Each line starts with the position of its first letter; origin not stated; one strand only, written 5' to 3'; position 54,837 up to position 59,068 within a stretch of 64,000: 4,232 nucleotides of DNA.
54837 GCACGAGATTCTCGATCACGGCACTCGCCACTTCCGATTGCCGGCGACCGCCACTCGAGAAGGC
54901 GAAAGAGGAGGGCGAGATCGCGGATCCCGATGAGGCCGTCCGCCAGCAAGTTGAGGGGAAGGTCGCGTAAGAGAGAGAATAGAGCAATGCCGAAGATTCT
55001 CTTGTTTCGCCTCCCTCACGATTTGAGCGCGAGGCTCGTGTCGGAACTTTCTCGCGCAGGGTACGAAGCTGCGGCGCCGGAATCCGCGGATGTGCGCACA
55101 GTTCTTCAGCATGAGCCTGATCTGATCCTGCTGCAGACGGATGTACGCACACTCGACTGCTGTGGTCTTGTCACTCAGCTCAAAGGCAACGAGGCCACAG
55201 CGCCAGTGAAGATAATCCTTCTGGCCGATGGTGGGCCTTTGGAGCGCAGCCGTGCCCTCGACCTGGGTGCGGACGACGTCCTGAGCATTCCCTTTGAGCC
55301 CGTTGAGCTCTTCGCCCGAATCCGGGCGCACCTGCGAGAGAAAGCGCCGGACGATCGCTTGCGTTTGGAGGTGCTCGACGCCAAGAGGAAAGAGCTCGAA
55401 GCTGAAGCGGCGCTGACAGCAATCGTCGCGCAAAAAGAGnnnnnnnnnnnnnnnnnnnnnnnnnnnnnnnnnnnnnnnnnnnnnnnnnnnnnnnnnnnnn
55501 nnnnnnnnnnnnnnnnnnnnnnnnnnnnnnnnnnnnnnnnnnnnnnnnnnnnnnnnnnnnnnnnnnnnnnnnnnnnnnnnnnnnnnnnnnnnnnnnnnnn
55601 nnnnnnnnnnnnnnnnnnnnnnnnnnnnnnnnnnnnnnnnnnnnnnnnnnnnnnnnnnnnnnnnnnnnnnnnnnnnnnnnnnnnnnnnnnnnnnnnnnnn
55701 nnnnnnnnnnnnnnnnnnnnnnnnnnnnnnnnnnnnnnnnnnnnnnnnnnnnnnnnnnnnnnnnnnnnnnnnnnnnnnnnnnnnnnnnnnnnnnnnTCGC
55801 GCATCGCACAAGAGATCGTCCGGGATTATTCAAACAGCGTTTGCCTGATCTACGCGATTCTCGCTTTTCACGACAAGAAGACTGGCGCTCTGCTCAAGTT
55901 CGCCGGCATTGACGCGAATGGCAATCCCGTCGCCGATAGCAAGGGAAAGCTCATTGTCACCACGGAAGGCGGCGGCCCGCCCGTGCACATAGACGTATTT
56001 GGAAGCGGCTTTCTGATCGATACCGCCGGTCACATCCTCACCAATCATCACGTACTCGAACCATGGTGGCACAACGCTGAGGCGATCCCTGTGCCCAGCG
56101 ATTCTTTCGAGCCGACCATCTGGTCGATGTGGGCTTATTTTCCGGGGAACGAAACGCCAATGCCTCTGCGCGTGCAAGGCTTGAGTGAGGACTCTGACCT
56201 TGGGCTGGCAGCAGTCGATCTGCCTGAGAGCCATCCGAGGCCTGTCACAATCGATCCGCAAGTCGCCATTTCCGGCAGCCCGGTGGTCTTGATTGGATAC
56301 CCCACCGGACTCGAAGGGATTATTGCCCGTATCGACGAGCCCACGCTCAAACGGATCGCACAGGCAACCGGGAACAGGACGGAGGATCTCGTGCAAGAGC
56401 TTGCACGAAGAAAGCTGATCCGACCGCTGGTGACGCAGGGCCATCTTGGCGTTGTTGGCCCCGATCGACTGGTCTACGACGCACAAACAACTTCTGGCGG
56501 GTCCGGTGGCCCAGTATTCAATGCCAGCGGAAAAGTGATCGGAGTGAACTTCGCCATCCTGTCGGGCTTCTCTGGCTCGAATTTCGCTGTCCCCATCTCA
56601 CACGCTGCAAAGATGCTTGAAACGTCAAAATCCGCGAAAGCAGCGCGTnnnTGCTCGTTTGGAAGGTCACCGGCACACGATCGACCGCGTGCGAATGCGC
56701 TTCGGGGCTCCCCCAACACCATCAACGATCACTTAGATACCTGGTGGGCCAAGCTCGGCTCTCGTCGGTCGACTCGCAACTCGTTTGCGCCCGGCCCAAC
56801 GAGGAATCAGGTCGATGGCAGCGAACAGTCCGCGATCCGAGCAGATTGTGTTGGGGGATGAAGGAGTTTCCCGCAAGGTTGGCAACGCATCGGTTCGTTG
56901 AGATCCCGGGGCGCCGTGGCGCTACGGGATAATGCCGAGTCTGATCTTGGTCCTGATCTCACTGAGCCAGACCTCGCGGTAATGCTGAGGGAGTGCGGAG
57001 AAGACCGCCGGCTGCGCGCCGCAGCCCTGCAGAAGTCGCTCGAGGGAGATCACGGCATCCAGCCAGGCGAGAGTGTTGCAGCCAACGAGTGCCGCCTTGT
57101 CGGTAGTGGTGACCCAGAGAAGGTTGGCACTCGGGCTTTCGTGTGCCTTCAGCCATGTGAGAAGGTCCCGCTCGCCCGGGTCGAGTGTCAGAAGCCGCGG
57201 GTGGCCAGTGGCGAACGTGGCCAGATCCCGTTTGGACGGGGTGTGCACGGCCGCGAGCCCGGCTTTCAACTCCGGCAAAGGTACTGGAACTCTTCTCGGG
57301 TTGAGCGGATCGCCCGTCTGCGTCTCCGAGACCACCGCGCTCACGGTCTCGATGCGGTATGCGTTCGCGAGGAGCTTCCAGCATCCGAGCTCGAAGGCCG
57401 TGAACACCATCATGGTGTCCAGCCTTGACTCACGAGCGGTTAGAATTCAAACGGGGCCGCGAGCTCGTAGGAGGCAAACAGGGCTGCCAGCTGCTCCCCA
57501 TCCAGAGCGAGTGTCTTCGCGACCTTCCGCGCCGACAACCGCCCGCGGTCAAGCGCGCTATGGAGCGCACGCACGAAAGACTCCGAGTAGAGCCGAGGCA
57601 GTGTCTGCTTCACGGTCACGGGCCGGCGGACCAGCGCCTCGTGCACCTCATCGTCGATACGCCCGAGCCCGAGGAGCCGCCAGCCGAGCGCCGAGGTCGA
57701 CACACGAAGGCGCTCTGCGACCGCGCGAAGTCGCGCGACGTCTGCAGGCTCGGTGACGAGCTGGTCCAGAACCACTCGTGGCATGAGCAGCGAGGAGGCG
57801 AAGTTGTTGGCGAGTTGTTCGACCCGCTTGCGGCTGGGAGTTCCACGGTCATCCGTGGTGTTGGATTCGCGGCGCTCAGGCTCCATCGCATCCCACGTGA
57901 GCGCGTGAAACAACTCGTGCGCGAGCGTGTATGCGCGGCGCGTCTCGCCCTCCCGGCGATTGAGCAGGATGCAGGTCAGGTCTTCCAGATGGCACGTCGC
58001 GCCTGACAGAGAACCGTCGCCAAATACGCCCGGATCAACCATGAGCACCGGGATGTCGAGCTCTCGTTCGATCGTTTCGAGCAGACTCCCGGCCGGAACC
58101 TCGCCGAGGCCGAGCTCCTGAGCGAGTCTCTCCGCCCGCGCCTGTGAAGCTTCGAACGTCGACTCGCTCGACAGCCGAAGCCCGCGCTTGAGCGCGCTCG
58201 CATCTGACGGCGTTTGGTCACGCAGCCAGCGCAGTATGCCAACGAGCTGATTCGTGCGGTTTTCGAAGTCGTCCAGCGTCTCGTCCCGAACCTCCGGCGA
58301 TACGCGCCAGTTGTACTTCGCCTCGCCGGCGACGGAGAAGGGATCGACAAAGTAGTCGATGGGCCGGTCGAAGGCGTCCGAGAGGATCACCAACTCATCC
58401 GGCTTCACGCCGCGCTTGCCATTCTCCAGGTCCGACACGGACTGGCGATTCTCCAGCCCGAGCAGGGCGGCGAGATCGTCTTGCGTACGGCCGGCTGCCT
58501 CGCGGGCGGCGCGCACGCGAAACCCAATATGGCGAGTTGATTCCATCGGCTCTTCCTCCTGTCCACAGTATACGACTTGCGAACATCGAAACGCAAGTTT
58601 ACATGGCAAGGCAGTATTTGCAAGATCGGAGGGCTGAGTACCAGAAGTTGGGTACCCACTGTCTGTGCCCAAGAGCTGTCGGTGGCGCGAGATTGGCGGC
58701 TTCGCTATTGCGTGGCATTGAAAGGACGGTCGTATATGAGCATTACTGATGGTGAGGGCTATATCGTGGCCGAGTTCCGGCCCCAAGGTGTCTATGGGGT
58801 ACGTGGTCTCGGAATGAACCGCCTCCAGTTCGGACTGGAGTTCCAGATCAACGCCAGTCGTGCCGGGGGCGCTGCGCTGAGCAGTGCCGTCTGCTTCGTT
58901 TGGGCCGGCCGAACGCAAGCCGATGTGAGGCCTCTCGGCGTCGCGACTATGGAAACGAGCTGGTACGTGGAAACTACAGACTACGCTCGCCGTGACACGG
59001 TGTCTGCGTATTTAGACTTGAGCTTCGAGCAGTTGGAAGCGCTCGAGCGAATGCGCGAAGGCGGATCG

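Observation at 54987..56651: Unusual architecture: degenerate receiver domain, TM helix, long coiled coil and trypsin-like protease in one polypeptide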

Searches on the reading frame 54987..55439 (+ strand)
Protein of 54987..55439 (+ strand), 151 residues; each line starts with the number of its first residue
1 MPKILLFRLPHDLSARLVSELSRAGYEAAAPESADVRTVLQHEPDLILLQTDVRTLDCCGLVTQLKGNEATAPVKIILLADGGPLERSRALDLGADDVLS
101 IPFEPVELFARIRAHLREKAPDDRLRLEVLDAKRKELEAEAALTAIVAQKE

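Call 7: search_solved_structures(query=window:54987-55439:+, max_evalue=0.01, show_alignments=4)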
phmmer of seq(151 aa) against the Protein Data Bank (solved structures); distinct sequences matched with E-value up to 0.01: 83 (the best 60 are shown).
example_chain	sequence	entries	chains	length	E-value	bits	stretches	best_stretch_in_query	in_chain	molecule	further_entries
9g85_A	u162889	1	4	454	2.8e-16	63.1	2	36-141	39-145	Response regulator PleD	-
9g86_A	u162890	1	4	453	2.8e-16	63.1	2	36-141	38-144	Response regulator PleD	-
2wb4_A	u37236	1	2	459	2.9e-16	63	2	36-141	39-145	DIGUANYLATE CYCLASE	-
1w25_A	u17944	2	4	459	2.9e-16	63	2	36-141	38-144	STALKED-CELL DIFFERENTIATION CONTROLLING PROTEIN | RESPONSE REGULATOR PLED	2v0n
3q9s_A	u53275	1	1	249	3.6e-12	49.8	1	3-123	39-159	DNA-binding response regulator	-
1ys6_A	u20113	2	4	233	2.7e-10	43.7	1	2-121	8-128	Transcriptional regulatory protein prrA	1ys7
1mvo_A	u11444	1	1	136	1.5e-09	41.2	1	12-119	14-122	PhoP response regulator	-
2jb9_A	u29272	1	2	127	4.1e-09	39.8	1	21-121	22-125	PHOSPHATE REGULON TRANSCRIPTIONAL REGULATORY PROTEIN PHOB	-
1b00_A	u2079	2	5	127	8.9e-09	38.8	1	21-121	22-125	PHOSPHATE REGULON TRANSCRIPTIONAL REGULATORY PROTEIN PHOB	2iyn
2jba_B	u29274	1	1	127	1.3e-08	38.3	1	21-121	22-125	PHOSPHATE REGULON TRANSCRIPTIONAL REGULATORY PROTEIN PHOB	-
8fk2_A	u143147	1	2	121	1.3e-08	38.2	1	3-118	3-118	Putative response regulator CovR VicR-like protein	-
9dvt_R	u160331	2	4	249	1.6e-08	37.9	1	18-118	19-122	DNA-binding dual master transcriptional regulator RpaA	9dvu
4uhj_A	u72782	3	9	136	1.7e-08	37.8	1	1-119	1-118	TRANSCRIPTIONAL REGULATORY PROTEIN CPXR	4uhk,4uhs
1zes_A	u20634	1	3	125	2.2e-08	37.5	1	21-118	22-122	Phosphate regulon transcriptional regulatory protein phoB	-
7e1b_A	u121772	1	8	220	2.4e-08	37.4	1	5-146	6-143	DNA-binding response regulator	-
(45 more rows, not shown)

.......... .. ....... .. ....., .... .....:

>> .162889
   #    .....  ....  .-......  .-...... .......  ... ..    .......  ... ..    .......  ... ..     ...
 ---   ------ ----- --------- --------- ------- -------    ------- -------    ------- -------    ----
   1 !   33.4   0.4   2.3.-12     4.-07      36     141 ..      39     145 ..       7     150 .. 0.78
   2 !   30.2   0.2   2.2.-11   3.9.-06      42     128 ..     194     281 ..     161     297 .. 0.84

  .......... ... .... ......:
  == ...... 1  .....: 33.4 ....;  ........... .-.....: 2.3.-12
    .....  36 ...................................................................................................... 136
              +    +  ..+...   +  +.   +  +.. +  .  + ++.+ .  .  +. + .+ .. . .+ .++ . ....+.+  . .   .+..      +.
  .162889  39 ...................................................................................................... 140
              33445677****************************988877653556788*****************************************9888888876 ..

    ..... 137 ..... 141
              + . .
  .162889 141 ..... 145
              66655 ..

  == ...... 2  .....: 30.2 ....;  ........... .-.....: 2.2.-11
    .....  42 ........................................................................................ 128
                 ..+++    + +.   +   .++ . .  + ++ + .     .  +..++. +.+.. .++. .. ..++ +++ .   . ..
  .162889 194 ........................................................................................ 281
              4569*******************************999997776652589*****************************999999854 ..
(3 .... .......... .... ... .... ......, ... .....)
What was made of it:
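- Checked: PDB PleD scores E 3e-16 (call 7).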

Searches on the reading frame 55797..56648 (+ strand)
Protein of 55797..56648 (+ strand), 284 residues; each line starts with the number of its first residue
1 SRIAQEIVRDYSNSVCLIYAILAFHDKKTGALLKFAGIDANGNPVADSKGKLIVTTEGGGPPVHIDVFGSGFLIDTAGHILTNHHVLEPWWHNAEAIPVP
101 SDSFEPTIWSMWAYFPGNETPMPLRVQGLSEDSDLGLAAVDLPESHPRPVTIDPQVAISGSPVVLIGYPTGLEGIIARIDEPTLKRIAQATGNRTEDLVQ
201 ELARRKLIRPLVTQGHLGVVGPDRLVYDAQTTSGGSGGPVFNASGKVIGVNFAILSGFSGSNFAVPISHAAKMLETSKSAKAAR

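Call 45: search_solved_structures(query=window:55797-56648:+, max_evalue=0.001, show_alignments=2)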
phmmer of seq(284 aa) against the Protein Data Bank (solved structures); distinct sequences matched with E-value up to 0.001: 76 (the best 60 are shown).
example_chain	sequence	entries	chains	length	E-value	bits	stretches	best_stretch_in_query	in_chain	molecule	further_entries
5b6l_A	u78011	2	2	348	2.1e-10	43.4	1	227-275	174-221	Putative serine protease HhoA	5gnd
5t63_A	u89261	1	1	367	2.2e-10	43.3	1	227-275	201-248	Putative serine protease HhoA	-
3qo6_A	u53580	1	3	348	2.2e-10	43.3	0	118-201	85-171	Protease Do-like 1, chloroplastic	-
5t69_A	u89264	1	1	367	5.5e-10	42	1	226-275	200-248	Putative serine protease HhoA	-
1l1j_A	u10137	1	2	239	1.6e-09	40.5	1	226-281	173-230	heat shock protease HtrA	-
8k2y_A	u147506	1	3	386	8.2e-09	38.2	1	228-274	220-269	serine endoprotease DegP-like protein MucD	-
22kg_A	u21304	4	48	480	8.7e-08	34.8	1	228-280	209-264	Probable periplasmic serine endoprotease DegP-like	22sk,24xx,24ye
4ic5_A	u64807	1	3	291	3.9e-07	32.7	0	225-271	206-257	Protease Do-like 5, chloroplastic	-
7vz0_A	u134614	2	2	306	4e-07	32.7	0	222-270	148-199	Probable serine protease HtrA1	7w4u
7w23_A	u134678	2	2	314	4.9e-07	32.4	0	220-270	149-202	Probable serine protease HtrA1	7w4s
7w24_A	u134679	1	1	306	5.4e-07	32.2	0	222-270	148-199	Probable serine protease HtrA1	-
6ieo_A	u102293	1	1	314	5.7e-07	32.2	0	222-270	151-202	Probable serine protease HtrA (DEGP protein)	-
7vyz_A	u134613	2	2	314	5.9e-07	32.1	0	222-270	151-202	Probable serine protease HtrA1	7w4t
7w22_A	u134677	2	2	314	6.1e-07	32.1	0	222-270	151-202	Probable serine protease HtrA1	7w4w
7w25_A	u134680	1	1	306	1.1e-06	31.2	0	222-270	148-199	Probable serine protease HtrA1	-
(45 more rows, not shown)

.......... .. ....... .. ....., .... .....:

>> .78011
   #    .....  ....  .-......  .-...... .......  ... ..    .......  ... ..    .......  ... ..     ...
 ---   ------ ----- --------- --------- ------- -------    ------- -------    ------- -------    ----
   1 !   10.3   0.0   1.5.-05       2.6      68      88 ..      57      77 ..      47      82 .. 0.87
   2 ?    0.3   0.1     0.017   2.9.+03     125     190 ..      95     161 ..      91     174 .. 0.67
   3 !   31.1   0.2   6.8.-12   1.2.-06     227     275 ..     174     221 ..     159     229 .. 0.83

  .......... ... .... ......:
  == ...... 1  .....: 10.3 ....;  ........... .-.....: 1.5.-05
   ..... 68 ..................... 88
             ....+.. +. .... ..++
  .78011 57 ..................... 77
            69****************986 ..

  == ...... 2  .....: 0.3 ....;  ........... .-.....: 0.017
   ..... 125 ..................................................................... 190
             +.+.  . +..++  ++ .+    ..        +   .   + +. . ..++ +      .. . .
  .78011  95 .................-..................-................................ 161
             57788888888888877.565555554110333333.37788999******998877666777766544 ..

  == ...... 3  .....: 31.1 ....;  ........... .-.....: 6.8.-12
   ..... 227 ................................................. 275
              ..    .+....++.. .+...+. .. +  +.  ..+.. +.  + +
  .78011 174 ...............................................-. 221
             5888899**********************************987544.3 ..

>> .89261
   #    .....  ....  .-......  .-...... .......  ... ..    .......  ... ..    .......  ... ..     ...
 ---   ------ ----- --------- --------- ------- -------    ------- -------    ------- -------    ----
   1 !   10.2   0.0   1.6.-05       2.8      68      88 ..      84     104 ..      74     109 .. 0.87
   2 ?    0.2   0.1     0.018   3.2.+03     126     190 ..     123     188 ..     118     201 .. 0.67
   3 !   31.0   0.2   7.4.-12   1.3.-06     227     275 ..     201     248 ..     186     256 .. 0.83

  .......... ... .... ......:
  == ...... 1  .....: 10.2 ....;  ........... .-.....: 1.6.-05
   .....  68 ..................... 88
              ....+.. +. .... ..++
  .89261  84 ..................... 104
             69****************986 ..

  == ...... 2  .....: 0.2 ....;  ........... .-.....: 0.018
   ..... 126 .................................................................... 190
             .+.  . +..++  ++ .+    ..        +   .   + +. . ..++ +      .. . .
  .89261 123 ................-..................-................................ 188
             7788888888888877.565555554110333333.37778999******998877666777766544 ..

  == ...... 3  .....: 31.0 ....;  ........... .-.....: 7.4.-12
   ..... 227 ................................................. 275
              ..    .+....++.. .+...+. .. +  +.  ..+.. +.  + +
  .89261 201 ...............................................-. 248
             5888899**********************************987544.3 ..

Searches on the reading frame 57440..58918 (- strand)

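Call 13: search_protein_families(library=pfam, proteins=[window:57440-58918:-], max_evalue=0.001)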
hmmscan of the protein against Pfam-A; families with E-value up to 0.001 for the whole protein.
window:57440-58918:- (492 aa): 4 families
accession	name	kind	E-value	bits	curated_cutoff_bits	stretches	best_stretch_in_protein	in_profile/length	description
PF06114.19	Peptidase_M78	-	1.2e-13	51.4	22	1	304-415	20-122/123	IrrE N-terminal-like domain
PF01381.28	HTH_3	-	1.3e-13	51.1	23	1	135-190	1-55/55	Helix-turn-helix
PF13560.12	HTH_31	-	2e-08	34.9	27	1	131-184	2-55/64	Helix-turn-helix domain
PF12844.13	HTH_19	-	0.00024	21.4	30.2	0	134-190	3-58/64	Helix-turn-helix domain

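Call 42: search_protein_families(library=padloc, proteins=[window:57440-58918:-], max_evalue=0.01)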
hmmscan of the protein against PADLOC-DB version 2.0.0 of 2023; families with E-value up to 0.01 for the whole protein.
window:57440-58918:- (492 aa): 21 families
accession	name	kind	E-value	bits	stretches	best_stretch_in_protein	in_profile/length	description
PDLC03947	RmrA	-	1e-19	68.6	1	125-429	6-301/383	-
PDLC03952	RmrA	-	1.6e-19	68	1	127-438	19-321/395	-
PDLC04141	capP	-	1.2e-18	65.5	1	261-419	8-154/242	capP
PDLC03944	RmrA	-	3.5e-18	63.8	1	129-432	5-297/384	-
PDLC03949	RmrA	-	1.2e-17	61.8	1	134-483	6-335/363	-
PDLC03948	RmrA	-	9.6e-17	58.9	1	133-430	11-301/397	-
PDLC03954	RmrA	-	1.3e-15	55.2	1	131-426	11-298/380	-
PDLC03953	RmrA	-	7.4e-15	53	2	327-431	207-296/373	-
PDLC03946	RmrA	-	4.5e-14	50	1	134-428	6-277/357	-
PDLC03951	RmrA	-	3.5e-11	40.7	1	134-429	12-296/400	-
PDLC03956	RmrA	-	1.7e-10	38.5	1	133-429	11-297/399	-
PDLC03945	RmrA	-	2.6e-08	31.4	1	317-426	197-301/394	-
PDLC03950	RmrA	-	1.5e-07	28.7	1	134-425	6-285/369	-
PDLC04776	PDC-M69B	-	6.4e-07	27.3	1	300-387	53-137/272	-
PDLC03955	RmrA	-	3.5e-06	24.5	1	136-424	26-296/371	-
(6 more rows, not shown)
